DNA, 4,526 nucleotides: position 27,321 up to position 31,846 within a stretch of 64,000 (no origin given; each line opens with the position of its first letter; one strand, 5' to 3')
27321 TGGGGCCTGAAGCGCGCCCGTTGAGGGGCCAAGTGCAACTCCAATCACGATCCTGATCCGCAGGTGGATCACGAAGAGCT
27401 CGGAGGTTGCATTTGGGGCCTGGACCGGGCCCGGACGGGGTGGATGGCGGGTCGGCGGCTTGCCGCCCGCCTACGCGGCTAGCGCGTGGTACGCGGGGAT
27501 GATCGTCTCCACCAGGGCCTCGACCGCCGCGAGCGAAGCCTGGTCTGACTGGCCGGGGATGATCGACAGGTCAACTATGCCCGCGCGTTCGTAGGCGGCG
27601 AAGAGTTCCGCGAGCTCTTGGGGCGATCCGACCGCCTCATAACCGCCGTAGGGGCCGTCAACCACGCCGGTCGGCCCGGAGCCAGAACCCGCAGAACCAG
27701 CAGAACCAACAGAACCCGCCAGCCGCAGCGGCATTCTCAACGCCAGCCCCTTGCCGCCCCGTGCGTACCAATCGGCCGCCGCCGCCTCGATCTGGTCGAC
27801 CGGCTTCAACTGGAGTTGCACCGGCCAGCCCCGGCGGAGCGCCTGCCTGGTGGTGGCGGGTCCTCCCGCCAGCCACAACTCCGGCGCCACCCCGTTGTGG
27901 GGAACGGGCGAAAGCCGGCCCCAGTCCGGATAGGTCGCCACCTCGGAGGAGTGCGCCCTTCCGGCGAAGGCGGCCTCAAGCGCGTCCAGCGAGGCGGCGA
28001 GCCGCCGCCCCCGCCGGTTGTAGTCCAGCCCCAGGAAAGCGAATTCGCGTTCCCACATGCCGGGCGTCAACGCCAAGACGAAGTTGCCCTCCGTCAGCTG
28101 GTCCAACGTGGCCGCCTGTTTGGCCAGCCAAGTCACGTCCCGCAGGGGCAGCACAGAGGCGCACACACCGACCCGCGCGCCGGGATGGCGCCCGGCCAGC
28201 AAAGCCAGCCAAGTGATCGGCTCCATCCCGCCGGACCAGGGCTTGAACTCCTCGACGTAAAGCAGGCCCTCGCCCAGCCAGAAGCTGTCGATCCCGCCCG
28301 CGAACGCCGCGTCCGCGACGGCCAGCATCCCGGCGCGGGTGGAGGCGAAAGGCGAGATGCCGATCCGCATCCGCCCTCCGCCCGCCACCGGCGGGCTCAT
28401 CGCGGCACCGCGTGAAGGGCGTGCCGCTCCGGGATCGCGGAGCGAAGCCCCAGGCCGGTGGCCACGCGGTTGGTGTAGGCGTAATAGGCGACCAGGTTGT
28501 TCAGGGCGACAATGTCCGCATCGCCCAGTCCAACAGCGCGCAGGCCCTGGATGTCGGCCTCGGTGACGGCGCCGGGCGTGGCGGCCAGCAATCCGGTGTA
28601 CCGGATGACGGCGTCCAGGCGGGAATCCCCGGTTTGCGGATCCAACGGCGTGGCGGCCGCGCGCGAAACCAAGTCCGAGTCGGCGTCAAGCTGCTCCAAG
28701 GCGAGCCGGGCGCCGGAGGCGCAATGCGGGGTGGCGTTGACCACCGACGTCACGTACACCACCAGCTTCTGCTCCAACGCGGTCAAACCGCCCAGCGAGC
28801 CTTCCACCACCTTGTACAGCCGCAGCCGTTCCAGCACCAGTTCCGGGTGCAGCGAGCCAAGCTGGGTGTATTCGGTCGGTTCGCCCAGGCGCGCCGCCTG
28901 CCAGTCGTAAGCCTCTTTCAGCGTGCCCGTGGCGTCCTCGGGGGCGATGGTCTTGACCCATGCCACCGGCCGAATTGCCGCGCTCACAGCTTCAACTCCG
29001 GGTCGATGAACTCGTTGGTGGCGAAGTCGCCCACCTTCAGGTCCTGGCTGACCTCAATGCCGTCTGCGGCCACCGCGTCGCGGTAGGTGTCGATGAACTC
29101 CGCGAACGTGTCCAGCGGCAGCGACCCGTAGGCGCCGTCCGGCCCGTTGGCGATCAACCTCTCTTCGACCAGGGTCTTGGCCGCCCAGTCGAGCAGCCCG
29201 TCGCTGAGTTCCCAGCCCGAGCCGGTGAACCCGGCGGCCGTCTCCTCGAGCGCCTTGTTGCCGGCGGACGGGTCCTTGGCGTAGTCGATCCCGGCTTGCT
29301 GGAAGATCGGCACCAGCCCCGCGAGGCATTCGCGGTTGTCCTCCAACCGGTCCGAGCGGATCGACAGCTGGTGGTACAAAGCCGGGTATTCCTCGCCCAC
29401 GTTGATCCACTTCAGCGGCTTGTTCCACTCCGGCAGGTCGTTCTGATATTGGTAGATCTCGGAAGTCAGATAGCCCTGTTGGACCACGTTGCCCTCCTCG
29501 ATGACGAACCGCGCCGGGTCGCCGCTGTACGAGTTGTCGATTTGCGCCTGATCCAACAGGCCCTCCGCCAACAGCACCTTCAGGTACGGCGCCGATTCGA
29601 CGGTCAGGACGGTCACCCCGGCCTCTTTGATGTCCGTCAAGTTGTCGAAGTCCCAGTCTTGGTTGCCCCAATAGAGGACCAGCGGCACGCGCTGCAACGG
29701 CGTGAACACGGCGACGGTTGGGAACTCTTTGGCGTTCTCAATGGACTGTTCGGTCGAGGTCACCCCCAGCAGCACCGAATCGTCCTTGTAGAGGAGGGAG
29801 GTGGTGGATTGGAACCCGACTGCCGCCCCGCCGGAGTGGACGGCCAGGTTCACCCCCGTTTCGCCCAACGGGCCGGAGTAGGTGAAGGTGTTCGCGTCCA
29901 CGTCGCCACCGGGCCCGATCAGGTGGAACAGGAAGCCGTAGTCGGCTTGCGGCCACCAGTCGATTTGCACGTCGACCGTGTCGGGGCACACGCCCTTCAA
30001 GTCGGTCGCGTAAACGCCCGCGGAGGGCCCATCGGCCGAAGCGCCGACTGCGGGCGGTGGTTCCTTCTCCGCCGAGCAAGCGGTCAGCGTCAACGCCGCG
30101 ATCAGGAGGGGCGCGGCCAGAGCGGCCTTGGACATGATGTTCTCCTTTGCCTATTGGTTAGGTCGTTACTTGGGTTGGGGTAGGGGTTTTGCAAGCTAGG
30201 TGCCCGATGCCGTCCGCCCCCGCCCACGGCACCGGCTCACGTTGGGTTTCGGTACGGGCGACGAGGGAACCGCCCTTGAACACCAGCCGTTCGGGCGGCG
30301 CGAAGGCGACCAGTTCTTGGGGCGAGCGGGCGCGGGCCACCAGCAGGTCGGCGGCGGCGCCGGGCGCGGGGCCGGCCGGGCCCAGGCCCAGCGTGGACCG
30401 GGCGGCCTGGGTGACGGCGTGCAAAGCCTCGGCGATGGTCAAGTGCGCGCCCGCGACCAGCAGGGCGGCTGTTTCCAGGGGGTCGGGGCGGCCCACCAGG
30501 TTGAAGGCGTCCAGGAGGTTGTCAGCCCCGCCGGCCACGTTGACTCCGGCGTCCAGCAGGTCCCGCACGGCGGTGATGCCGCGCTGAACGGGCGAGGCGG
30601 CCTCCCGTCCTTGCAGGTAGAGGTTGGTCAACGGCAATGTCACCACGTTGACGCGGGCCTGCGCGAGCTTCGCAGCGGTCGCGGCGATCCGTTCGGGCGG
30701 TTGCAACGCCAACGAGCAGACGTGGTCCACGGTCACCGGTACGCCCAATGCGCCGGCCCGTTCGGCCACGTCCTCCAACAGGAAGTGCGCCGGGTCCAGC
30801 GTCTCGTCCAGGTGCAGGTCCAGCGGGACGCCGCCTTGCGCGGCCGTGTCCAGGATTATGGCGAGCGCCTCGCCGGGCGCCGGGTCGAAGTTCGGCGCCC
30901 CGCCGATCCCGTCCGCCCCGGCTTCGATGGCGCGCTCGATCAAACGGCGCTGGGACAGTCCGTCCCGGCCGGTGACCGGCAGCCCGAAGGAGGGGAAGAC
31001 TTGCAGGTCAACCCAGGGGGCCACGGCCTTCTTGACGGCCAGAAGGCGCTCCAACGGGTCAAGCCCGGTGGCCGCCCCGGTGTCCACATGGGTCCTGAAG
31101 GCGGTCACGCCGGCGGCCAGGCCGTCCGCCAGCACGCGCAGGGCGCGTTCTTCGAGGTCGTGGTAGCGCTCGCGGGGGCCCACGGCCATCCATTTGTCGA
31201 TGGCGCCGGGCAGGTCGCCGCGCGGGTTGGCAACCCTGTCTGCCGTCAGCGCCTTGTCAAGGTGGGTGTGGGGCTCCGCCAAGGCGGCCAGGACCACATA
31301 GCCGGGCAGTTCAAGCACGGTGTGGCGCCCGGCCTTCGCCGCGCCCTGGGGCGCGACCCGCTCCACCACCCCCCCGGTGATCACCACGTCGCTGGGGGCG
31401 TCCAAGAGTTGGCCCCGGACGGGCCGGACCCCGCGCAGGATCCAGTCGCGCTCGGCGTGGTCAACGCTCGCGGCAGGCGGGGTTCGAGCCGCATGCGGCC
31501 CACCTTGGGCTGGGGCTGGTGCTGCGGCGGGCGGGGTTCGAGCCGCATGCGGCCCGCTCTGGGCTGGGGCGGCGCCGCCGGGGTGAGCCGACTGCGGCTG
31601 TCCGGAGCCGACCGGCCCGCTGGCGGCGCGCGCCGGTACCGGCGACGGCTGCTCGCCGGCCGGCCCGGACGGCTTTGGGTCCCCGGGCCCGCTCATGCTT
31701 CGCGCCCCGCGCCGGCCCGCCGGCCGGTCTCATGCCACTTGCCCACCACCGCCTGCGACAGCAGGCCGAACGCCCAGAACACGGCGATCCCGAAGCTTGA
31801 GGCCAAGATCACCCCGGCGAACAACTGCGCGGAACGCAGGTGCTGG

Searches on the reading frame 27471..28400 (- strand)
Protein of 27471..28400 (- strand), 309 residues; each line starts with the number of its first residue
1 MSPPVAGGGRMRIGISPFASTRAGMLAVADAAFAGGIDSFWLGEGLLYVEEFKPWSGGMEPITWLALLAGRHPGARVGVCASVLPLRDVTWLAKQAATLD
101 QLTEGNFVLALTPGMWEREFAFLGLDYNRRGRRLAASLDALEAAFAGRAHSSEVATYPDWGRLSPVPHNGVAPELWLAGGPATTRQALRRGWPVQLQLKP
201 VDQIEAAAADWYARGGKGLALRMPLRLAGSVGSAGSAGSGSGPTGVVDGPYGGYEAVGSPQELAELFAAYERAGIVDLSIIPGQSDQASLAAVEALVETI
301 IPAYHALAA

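Call 7: search_protein_families(library=pfam, proteins=[window:27471-28400:-])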
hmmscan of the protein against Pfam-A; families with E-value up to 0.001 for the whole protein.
window:27471-28400:- (309 aa): 1 family
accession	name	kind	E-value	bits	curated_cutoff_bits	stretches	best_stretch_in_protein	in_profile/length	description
PF00296.26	Bac_luciferase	-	4e-25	89.3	27.9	1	24-214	24-209/314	Luciferase-like monooxygenase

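Call 11: find_encoding_contigs(protein=window:27471-28400:-, flank=10000, max_places=8)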
Protein window:27471-28400:- (309 aa): no gene with exactly this product is on record in the collection.

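Call 32: search_protein_families(library=ncbifam, proteins=[window:27471-28400:-], max_evalue=0.01)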
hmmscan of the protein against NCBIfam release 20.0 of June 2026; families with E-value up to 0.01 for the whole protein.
window:27471-28400:- (309 aa): 14 families
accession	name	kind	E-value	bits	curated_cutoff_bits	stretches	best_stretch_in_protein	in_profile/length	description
TIGR03619.1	F420_Rv2161c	subfamily_domain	1.7e-19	70.4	166.9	1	28-209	3-196/247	TIGR03619 family F420-dependent LLM class oxidoreductase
TIGR03571.1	lucif_BA3436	subfamily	5.9e-18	65.2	303.9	1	28-168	36-176/304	TIGR03571 family LLM class oxidoreductase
TIGR04027.1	LLM_KPN_01858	hypoth_equivalog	2.8e-10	39.7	412.9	1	36-163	33-157/326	putative FMN-dependent luciferase-like monooxygenase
TIGR03560.1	F420_Rv1855c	subfamily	1.8e-09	37.7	231.4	1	16-137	7-128/227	TIGR03560 family F420-dependent LLM class oxidoreductase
TIGR03621.1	F420_MSMEG_2516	subfamily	1.2e-08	34.4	213.15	1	62-180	43-158/295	TIGR03621 family F420-dependent LLM class oxidoreductase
TIGR03564.1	F420_MSMEG_4879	subfamily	1.7e-08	34.5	234.25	1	28-153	4-118/265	TIGR03564 family F420-dependent LLM class oxidoreductase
TIGR03854.1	F420_MSMEG_3544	hypoth_equivalog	1.5e-07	31.1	295.6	1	12-184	1-167/290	TIGR03854 family LLM class F420-dependent oxidoreductase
TIGR04020.1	seco_metab_LLM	subfamily_domain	7.6e-06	25.3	244.45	1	74-194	66-188/341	MupA/Atu3671 family FMN-dependent luciferase-like monooxygenase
TIGR03856.1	F420_MSMEG_2906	subfamily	4.2e-05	23.2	243.7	1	54-141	46-133/249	LLM class F420-dependent oxidoreductase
NF052254.1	luciferase_Alph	exception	6e-05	22.4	600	1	65-196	59-191/354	luciferase subunit alpha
TIGR04021.1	LLM_DMSO2_sfnG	equivalog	0.00022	20.7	382.95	1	76-185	76-190/350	dimethylsulfone monooxygenase SfnG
TIGR04024.1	F420_NP1902A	hypoth_equivalog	0.0036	16.1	345.4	1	45-149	26-130/330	TIGR04024 family LLM class F420-dependent oxidoreductase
NF052255.1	luciferase_Beta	exception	0.0066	15.5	500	1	61-148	57-144/325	luciferase subunit beta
TIGR03559.1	F420_Rv3520c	subfamily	0.0092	15.1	335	0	58-111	37-90/325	LLM class F420-dependent oxidoreductase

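Call 46: list_cluster_members(proteins=[window:27471-28370:-, window:27471-28388:-, window:27471-28328:-, window:27471-28400:-])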
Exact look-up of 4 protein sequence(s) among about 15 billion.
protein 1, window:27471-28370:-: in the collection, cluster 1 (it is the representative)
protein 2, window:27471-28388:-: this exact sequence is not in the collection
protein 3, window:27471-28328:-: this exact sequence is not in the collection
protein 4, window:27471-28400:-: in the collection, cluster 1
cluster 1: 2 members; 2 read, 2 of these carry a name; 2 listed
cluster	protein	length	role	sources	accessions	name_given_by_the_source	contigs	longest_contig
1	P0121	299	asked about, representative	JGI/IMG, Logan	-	alkanesulfonate monooxygenase SsuD/methylene tetrahydromethanopterin reductase-like ...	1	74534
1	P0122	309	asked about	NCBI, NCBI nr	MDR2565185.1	MAG: LLM class flavin-dependent oxidoreductase [Bifidobacteriaceae bacterium] | LLM class flavin-dependent oxidoreductase [Bifidobacteriaceae bacterium]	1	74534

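Call 47: find_encoding_contigs(protein=window:27471-28370:-, flank=10000, max_places=10)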
Protein window:27471-28370:- (299 aa): 1 contig read that carries it; 1 place shown.
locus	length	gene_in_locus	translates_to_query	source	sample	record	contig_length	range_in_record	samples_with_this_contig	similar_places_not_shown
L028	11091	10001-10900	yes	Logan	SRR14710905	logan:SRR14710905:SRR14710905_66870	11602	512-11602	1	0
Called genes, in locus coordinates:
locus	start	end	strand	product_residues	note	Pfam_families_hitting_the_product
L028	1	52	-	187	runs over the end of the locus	?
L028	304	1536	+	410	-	PF01497:Peripla_BP_2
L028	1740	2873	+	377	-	PF01032:FecCD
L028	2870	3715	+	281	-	PF02463:SMC_N (faint), PF00005:ABC_tran, PF13304:AAA_21 (weak)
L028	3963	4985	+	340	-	PF01872:RibD_C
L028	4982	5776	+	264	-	PF00005:ABC_tran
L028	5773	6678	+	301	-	PF00528:BPD_transp_1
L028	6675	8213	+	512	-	PF01979:Amidohydro_1, PF07969:Amidohydro_3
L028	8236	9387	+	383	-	-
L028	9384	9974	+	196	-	-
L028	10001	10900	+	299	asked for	PF00296:Bac_luciferase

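Call 51: find_homologous_proteins(query=window:27471-28370:-, max_evalue=1e-40)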
Query window:27471-28370:- (299 aa): 145 proteins with E <= 1e-40 among 8000 candidates; the best 120 are listed.
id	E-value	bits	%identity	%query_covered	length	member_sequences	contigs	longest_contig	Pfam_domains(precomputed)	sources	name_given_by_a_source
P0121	5.6e-192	655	100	100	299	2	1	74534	PF00296.27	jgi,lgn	jgi:alkanesulfonate monooxygenase SsuD/methylene tetrahydromethanopterin reductase-like flavin-depen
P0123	2.6e-119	416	67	99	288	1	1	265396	PF00296.27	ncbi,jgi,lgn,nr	ncbi:MAG: LLM class flavin-dependent oxidoreductase [Bifidobacteriaceae bacterium]|jgi:alkanesulfona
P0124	2.8e-111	390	64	99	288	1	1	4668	PF00296.27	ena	-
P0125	9.0e-90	319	55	98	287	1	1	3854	PF00296.27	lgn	-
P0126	4.2e-88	314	55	98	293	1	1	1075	PF00296.27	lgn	-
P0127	1.6e-87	312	55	99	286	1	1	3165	PF00296.27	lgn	-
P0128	2.0e-86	308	56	98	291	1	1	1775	PF00296.27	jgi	jgi:alkanesulfonate monooxygenase SsuD/methylene tetrahydromethanopterin reductase-like flavin-depen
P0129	5.5e-85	304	54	98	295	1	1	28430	PF00296.27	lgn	-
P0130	6.2e-85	303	53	99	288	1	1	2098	PF00296.27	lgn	-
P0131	3.3e-84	301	54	99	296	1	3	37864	PF00296.27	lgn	-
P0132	6.8e-84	300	55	98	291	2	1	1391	PF00296.27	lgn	-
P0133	6.3e-83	297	54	100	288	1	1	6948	PF00296.27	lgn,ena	-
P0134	3.9e-81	291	51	98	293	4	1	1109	PF00296.27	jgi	jgi:alkanesulfonate monooxygenase SsuD/methylene tetrahydromethanopterin reductase-like flavin-depen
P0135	4.2e-80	287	52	100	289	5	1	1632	PF00296.27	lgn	-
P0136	4.0e-79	284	50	99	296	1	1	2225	PF00296.27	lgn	-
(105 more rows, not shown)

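Call 52: find_encoding_contigs(protein=P0123, flank=6000, max_places=3)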
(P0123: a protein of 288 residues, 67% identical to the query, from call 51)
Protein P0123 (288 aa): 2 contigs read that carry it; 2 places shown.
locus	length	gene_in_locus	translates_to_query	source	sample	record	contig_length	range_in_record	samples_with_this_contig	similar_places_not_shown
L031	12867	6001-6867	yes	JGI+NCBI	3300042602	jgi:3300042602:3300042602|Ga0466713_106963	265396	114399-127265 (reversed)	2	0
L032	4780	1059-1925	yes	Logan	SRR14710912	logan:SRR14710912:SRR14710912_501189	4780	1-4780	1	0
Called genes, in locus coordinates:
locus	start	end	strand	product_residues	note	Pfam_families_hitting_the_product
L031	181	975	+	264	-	PF00005:ABC_tran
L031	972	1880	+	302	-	PF00528:BPD_transp_1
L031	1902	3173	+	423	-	PF01979:Amidohydro_1, PF07969:Amidohydro_3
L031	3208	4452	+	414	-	-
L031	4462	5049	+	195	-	-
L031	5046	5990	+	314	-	PF00296:Bac_luciferase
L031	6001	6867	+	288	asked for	PF00296:Bac_luciferase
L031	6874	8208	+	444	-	PF01053:Cys_Met_Meta_PP, PF01041:DegT_DnrJ_EryC1, PF00266:Aminotran_5 (weak)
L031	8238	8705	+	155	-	PF13380:CoA_binding_2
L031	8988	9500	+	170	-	PF04542:Sigma70_r2, PF08281:Sigma70_r4_2, PF04545:Sigma70_r4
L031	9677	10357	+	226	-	PF00072:Response_reg, PF00486:Trans_reg_C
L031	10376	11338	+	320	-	PF00512:HisKA, PF02518:HATPase_c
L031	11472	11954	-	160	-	PF04138:GtrA_DPMS_TM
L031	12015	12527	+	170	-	PF00731:AIRC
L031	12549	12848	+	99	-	PF02686:GatC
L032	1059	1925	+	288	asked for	PF00296:Bac_luciferase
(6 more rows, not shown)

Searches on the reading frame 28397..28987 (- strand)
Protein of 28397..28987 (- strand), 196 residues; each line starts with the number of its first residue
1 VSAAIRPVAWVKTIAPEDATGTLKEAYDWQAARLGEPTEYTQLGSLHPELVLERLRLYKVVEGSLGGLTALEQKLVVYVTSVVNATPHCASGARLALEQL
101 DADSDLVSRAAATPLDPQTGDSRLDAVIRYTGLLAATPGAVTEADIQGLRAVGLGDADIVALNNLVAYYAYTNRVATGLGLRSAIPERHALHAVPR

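Call 7: search_protein_families(library=pfam, proteins=[window:28397-28987:-])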
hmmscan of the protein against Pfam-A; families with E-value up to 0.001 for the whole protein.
window:28397-28987:- (196 aa): 0 families

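Call 32: search_protein_families(library=ncbifam, proteins=[window:28397-28987:-], max_evalue=0.01)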
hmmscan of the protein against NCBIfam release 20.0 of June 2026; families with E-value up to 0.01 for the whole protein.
window:28397-28987:- (196 aa): 3 families
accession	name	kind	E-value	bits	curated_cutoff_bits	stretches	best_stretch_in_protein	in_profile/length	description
TIGR01926.1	peroxid_rel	subfamily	3.6e-23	82.3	81.8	1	9-182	1-174/178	peroxidase-related enzyme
TIGR04030.1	perox_Avi_7169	hypoth_equivalog_domain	6.4e-15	55.7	233.15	1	63-180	66-183/185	alkylhydroperoxidase domain protein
TIGR04029.1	CMD_Avi_7170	hypoth_equivalog_domain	1.4e-08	35.7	100.75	1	112-179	109-171/174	CMD domain protein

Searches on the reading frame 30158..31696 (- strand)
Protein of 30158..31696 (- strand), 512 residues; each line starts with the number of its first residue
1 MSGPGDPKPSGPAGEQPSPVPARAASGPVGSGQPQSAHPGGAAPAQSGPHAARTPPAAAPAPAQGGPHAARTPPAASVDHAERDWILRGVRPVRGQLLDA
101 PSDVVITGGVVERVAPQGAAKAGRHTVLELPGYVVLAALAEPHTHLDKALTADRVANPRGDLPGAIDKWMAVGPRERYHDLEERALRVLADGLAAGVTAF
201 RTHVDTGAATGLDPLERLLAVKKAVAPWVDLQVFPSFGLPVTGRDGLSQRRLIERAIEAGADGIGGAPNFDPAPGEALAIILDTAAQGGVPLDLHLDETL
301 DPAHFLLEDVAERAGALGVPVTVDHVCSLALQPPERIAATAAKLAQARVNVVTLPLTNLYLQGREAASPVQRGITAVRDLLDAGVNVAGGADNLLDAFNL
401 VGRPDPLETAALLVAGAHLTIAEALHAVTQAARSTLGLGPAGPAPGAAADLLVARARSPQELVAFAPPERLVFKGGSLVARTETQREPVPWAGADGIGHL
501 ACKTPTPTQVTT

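Call 7: search_protein_families(library=pfam, proteins=[window:30158-31696:-])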
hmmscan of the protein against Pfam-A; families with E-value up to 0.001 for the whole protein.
window:30158-31696:- (512 aa): 2 families
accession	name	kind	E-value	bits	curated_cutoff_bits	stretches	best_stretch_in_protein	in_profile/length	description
PF07969.17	Amidohydro_3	-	6.4e-24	85.7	29.7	1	186-474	154-466/472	Amidohydrolase family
PF01979.26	Amidohydro_1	-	2.1e-11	44.1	25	1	134-456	1-320/345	Amidohydrolase family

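Call 32: search_protein_families(library=ncbifam, proteins=[window:30158-31696:-], max_evalue=0.01)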
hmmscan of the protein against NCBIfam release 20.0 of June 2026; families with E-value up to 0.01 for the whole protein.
window:30158-31696:- (512 aa): 12 families
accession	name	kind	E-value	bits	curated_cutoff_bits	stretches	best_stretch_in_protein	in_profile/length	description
NF005759.0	PRK07583.1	equivalog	1.7e-59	201.7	403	1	102-482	41-424/438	cytosine deaminase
NF005748.0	PRK07572.1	subfamily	5e-56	190.6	438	1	101-487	17-408/426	cytosine deaminase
NF004636.0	PRK05985.1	subfamily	2.5e-52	178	408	1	87-484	7-393/398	amidohydrolase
NF006685.0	PRK09230.1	subfamily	4e-44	150.7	483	1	100-486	18-411/426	cytosine deaminase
NF005312.0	PRK06846.1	subfamily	1.3e-23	83.6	447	1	103-483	34-409/412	amidohydrolase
NF005365.0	PRK06886.1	equivalog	6.3e-17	61.7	340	1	141-438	25-324/327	hypothetical protein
TIGR01224.1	hutI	equivalog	3.8e-07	29.3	298.15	1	311-462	226-359/377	imidazolonepropionase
NF006689.0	PRK09237.1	equivalog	0.00025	19.7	371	1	84-153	4-73/383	amidohydrolase/deacetylase family metallohydrolase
NF006055.0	PRK08203.1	equivalog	0.00077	18.1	532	0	101-152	26-77/455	8-oxoguanine deaminase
NF006549.0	PRK09045.1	equivalog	0.00085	18.1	540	0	281-439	208-361/444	TRZ/ATZ family hydrolase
NF004701.0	PRK06038.1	equivalog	0.0012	17.6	609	0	327-474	235-385/432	N-ethylammeline chlorohydrolase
NF006836.0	PRK09357.1-1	equivalog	0.0076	15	538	0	85-147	4-62/432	dihydroorotase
